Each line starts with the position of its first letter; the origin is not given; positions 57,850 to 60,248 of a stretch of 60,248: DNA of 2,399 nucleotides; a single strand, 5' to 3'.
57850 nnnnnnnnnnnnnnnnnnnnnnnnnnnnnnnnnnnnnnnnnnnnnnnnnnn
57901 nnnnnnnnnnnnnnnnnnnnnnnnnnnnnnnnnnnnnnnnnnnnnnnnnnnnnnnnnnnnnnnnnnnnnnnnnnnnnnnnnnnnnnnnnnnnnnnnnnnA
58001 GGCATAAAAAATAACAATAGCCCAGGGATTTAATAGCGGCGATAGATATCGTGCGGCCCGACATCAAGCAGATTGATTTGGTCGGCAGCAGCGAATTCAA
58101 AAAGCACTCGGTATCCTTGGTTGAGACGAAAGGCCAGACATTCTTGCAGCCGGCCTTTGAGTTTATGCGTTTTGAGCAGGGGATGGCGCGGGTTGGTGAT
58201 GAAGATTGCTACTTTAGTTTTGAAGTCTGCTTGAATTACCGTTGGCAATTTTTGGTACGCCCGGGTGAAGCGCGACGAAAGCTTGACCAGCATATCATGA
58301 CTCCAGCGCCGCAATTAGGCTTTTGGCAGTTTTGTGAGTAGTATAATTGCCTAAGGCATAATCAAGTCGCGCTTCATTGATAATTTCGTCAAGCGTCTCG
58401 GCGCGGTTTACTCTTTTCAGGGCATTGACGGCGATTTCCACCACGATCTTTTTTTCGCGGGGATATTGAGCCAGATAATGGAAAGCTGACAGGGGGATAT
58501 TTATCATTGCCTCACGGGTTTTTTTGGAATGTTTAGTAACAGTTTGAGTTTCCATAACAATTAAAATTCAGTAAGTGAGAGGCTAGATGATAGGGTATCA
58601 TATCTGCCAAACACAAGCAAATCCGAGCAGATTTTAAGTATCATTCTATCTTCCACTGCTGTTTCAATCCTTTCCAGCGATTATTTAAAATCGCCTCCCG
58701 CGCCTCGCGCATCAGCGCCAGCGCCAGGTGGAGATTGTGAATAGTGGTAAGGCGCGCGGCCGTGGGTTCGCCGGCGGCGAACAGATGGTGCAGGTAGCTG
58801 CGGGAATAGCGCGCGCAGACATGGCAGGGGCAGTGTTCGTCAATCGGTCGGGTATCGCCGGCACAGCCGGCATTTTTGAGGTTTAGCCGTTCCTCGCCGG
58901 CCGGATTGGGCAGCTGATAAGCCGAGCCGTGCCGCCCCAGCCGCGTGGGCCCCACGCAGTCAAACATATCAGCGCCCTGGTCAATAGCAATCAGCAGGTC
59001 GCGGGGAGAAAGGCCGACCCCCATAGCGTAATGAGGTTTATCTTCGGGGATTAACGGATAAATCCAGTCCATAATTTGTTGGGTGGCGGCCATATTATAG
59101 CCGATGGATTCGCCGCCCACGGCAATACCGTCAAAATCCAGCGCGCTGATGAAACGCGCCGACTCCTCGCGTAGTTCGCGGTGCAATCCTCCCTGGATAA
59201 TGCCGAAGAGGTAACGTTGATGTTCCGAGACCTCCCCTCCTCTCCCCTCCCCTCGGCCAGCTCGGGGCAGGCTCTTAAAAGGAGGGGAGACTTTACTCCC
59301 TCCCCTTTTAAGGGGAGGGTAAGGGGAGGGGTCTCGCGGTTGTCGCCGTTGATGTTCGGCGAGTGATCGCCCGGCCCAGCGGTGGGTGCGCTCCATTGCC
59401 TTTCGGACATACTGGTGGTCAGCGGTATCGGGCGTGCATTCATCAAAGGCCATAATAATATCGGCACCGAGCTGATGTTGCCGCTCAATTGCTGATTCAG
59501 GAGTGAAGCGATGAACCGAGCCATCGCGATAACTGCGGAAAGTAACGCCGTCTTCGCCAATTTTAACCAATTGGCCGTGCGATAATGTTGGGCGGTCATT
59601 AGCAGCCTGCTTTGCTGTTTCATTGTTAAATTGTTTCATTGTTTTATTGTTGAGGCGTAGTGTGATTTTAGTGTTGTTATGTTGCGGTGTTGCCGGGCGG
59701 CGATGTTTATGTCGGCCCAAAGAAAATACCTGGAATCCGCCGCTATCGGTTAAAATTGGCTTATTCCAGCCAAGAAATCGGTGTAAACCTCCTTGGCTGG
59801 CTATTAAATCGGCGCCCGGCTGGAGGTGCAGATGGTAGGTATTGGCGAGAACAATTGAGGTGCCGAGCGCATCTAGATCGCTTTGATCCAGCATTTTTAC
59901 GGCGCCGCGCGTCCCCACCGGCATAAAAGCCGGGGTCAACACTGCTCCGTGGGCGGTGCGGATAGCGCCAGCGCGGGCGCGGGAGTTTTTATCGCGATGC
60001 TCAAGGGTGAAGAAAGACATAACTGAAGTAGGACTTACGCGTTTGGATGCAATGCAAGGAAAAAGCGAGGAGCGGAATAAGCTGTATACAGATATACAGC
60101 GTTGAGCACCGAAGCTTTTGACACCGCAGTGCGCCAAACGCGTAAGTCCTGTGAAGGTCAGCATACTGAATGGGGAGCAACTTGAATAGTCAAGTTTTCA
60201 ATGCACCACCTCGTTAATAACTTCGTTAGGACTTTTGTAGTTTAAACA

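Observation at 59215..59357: Mobile palindromic element inserted in-frame into tgt with an 11-bp target-site duplication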

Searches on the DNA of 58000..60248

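Call 38: search_rna_families(source=window, start=58000, end=60248, threshold=evalue, max_evalue=1)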
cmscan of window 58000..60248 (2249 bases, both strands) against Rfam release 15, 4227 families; matches with E-value up to 1: 1.
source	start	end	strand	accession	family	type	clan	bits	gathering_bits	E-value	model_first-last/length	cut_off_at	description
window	59273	59311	-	RF03456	mir-724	Gene; miRNA;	-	20.5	83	0.74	1-60/60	no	mir-724 microRNA precursor family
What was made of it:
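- On Self-splicing intron or intein: Rfam gave no relevant match (call 38).
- No Rfam family matches; in particular no group I or II intron (call 38).
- Tried and rejected: Rfam: only a chance miRNA hit at E=0.74 (call 38).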
